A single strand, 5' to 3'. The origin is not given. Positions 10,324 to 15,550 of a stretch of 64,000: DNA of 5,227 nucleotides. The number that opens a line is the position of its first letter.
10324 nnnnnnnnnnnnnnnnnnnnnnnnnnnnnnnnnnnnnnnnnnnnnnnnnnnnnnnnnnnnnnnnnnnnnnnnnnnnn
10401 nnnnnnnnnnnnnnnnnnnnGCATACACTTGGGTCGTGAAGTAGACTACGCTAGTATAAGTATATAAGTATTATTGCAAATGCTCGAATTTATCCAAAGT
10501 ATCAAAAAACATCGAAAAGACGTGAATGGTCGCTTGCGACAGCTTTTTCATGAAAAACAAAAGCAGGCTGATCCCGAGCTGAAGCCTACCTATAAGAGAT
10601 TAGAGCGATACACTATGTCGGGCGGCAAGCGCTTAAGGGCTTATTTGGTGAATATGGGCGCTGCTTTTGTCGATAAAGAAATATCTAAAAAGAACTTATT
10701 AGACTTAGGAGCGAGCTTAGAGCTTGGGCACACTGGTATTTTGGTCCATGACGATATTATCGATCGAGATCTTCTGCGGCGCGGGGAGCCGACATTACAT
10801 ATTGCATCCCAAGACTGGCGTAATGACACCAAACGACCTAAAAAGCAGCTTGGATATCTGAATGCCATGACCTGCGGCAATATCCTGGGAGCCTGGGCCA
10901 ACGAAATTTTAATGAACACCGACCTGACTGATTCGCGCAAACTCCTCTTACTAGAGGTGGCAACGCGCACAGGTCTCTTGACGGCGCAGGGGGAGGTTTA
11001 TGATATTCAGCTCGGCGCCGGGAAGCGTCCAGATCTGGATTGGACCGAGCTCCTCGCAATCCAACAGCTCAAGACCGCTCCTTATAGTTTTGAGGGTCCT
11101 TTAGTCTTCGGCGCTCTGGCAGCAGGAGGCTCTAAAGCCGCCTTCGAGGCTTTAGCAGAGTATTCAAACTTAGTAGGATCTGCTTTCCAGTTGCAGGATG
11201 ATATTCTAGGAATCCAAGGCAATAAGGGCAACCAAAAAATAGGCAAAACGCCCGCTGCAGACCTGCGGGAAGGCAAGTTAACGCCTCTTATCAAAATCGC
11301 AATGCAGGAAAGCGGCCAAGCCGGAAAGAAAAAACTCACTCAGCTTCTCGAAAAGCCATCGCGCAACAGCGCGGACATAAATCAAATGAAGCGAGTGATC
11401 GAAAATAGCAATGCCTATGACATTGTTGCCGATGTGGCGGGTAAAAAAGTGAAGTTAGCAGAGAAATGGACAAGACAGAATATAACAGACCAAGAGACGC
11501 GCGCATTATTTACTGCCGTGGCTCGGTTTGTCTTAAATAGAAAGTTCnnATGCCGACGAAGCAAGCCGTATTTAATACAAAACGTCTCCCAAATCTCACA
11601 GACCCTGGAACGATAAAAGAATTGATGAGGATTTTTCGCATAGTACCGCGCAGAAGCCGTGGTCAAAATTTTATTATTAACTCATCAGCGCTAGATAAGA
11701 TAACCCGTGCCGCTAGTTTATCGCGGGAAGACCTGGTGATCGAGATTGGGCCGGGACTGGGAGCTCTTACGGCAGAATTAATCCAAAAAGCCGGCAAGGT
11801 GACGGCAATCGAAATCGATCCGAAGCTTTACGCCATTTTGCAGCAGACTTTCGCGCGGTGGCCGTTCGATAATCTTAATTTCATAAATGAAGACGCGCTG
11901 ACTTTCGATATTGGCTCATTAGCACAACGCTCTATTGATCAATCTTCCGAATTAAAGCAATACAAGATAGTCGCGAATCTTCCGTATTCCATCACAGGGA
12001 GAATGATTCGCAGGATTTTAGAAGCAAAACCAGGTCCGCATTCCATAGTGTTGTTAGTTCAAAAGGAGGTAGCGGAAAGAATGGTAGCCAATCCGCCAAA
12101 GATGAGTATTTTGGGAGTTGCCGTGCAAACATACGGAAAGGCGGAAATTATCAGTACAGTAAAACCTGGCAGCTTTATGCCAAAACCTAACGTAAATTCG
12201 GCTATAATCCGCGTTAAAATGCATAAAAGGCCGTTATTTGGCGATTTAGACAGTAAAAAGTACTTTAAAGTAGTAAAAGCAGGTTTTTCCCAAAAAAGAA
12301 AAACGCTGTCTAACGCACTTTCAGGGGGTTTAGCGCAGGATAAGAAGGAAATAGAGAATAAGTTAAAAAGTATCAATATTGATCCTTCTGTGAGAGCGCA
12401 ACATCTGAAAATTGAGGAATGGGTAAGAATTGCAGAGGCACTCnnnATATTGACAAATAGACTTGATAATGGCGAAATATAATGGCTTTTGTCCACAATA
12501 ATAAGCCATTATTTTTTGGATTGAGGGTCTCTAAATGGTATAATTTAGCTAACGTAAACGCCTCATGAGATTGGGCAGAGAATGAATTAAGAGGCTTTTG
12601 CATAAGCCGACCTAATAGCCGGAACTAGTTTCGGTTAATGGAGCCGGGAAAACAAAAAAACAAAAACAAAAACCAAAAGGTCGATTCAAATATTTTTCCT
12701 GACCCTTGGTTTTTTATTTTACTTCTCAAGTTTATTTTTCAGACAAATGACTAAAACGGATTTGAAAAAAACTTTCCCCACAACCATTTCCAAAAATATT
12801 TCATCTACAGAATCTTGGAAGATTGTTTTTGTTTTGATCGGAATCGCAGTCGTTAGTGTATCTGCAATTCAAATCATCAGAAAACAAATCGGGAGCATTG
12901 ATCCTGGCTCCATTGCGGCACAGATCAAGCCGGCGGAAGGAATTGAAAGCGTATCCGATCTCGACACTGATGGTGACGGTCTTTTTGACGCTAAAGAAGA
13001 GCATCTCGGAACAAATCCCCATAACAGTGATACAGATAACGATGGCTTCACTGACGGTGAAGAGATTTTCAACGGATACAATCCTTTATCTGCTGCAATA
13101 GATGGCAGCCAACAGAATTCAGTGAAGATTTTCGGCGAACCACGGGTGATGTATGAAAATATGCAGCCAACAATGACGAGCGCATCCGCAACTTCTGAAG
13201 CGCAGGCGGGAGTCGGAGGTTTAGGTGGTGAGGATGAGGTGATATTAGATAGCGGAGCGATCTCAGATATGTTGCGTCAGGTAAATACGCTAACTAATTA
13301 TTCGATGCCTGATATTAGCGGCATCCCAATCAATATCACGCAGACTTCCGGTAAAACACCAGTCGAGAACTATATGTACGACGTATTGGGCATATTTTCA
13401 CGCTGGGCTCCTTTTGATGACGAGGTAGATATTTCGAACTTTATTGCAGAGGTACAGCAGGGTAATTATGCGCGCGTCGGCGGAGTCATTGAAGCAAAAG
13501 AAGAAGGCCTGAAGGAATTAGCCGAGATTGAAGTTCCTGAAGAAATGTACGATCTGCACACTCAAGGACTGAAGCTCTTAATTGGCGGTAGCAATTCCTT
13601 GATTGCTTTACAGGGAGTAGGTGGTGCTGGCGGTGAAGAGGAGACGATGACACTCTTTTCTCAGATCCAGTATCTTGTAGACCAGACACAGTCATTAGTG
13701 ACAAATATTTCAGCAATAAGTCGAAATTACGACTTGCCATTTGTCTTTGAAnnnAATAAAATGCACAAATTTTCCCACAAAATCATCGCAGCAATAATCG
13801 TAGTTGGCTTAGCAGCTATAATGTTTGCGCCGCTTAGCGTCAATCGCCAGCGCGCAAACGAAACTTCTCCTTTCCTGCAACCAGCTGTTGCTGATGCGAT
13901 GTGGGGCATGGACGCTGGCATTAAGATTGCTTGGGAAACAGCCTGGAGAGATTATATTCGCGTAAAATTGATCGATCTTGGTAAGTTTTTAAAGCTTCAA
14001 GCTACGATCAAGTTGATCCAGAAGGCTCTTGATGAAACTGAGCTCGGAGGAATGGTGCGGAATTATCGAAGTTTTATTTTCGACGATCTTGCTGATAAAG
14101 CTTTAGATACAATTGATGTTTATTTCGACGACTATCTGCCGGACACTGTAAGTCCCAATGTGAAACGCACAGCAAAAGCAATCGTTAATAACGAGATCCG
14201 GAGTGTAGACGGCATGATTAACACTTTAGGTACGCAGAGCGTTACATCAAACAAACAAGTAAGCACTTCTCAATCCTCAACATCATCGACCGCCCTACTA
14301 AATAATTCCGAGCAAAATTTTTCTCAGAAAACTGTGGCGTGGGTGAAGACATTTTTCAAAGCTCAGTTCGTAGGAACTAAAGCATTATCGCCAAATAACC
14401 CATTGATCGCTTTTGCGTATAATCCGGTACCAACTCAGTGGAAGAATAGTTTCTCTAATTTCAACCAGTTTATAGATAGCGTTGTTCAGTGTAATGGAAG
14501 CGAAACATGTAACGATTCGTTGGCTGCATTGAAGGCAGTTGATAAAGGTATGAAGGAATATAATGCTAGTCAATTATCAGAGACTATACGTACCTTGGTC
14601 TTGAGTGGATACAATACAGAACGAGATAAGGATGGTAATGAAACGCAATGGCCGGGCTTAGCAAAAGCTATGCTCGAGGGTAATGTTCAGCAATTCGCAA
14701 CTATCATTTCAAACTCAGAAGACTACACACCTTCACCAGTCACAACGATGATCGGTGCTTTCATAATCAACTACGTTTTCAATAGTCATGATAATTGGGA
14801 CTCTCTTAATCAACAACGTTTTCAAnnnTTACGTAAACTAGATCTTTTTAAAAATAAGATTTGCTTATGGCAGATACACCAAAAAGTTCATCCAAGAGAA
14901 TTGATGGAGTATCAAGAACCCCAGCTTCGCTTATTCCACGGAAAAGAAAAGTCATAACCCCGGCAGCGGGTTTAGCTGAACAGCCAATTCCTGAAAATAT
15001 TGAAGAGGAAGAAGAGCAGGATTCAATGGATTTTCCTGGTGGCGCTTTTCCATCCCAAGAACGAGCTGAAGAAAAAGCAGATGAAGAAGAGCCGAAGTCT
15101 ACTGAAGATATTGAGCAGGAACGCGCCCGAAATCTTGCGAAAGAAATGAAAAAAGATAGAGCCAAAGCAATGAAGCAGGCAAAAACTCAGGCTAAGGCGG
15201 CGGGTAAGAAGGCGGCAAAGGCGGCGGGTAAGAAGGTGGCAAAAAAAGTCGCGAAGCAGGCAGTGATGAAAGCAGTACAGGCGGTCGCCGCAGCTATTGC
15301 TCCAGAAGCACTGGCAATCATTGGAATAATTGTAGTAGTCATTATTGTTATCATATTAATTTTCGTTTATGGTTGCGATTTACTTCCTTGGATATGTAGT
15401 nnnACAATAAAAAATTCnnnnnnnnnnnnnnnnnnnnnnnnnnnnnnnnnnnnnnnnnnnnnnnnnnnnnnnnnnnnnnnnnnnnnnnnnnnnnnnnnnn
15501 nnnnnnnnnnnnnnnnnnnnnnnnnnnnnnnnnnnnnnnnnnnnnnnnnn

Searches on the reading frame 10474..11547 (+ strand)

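Call 57: search_protein_families(library=pfam, proteins=[window:10474-11547:+], max_evalue=0.001)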
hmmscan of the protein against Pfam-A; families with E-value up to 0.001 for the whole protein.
window:10474-11547:+ (358 aa): 1 family
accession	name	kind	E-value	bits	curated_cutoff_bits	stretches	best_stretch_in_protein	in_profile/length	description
PF00348.22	polyprenyl_synt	-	3.3e-47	161.3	27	1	43-306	7-248/251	Polyprenyl synthetase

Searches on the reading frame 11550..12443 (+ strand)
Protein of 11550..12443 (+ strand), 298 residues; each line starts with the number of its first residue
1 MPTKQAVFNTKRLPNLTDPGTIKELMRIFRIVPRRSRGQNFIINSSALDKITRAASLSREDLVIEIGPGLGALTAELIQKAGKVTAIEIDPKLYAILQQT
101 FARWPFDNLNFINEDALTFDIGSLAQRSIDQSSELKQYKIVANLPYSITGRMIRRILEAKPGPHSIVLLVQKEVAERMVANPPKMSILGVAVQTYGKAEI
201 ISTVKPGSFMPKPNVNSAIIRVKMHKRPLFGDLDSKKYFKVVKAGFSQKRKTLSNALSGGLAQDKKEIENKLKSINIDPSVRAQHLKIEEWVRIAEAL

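Call 57: search_protein_families(library=pfam, proteins=[window:11550-12443:+], max_evalue=0.001)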
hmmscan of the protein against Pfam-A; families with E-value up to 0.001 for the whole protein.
window:11550-12443:+ (298 aa): 2 families
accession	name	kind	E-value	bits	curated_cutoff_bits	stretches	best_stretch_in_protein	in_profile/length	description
PF00398.26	RrnaAD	-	5.8e-58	196.5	24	1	34-297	5-260/263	Ribosomal RNA adenine dimethylase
PF13649.12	Methyltransf_25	-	2.2e-05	25.5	27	1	63-120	1-59/97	Methyltransferase domain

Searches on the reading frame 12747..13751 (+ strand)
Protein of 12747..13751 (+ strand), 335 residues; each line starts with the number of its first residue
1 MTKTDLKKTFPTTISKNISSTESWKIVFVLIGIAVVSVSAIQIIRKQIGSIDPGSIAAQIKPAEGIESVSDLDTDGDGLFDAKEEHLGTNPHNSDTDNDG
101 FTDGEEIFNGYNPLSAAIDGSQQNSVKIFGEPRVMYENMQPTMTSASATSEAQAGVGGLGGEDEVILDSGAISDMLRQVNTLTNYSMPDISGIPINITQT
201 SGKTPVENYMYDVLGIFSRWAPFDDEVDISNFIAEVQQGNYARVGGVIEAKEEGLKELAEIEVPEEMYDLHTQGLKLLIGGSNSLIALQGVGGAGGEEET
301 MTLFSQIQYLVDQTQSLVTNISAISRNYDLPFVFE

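Call 5: search_protein_families(library=pfam, proteins=[window:12747-13751:+], max_evalue=1)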
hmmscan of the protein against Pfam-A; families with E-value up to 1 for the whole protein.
window:12747-13751:+ (335 aa): 2 families
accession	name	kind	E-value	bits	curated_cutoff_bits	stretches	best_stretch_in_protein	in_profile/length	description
PF18884.5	TSP3_bac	-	5.8e-12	45.7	25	2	95-116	1-22/22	Bacterial TSP3 repeat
PF20615.3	DUF6802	-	0.053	13.9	27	1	42-107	6-70/102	Family of unknown function (DUF6802)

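Call 68: search_protein_families(library=ncbifam, proteins=[window:12747-13751:+], max_evalue=0.01)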
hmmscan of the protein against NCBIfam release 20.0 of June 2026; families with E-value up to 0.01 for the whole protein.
window:12747-13751:+ (335 aa): 2 families
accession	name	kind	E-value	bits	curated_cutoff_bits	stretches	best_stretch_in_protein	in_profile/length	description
NF033765.2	gliding_CglD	equivalog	4e-07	28.2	400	1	72-110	206-244/1124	adventurous gliding motility lipoprotein CglD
NF047639.1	throspo3_MtsD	equivalog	0.00035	18.8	800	1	72-124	459-511/651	cell-cell cohesion protein MtsD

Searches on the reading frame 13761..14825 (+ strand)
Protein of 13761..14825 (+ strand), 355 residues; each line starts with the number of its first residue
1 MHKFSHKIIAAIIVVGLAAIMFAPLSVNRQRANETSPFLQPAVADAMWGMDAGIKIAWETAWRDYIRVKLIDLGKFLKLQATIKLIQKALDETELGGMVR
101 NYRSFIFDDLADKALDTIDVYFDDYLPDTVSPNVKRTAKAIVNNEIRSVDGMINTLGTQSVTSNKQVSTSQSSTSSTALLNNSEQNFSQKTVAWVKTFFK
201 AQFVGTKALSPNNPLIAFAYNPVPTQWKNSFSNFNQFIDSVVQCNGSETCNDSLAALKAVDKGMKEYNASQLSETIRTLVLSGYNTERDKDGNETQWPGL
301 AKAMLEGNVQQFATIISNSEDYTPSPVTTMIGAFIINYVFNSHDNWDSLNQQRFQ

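Call 6: search_protein_families(library=pfam, proteins=[window:13761-14825:+], max_evalue=0.1)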
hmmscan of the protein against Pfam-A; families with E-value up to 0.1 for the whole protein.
window:13761-14825:+ (355 aa): 2 families
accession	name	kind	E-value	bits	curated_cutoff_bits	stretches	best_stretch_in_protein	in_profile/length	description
PF08264.19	Anticodon_1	-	0.087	13.1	25.1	0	78-125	7-54/148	Anticodon-binding domain of tRNA ligase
PF02026.21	RyR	-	0.097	13.4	27.4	0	249-287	52-90/91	RyR domain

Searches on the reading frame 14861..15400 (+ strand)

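Call 6: search_protein_families(library=pfam, proteins=[window:14861-15400:+], max_evalue=0.1)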
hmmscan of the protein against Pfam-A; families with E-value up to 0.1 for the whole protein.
window:14861-15400:+ (180 aa): 7 families
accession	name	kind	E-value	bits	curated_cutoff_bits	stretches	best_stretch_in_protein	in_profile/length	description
PF02009.21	RIFIN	-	3.8e-07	30.8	32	1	84-170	224-304/327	Rifin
PF03839.21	Sec62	-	0.0013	19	27.8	1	66-168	13-117/191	Translocation protein Sec62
PF24267.1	HVO_1552_C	-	0.0079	16.8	27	1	108-169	37-96/98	HVO_1552, C-terminal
PF05764.18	YL1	-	0.0088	16.6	29.2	1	45-129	22-110/239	YL1 nuclear protein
PF20990.2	DUF2207_C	-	0.009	16.2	33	1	82-170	71-157/247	Predicted membrane protein (DUF2207) C-terminal domain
PF07916.16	TraG_N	-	0.035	13.5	36.1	1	102-169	280-350/462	TraG-like protein, N-terminal region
PF00940.24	RNA_pol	-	0.044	13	22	1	102-144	130-172/448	DNA-dependent RNA polymerase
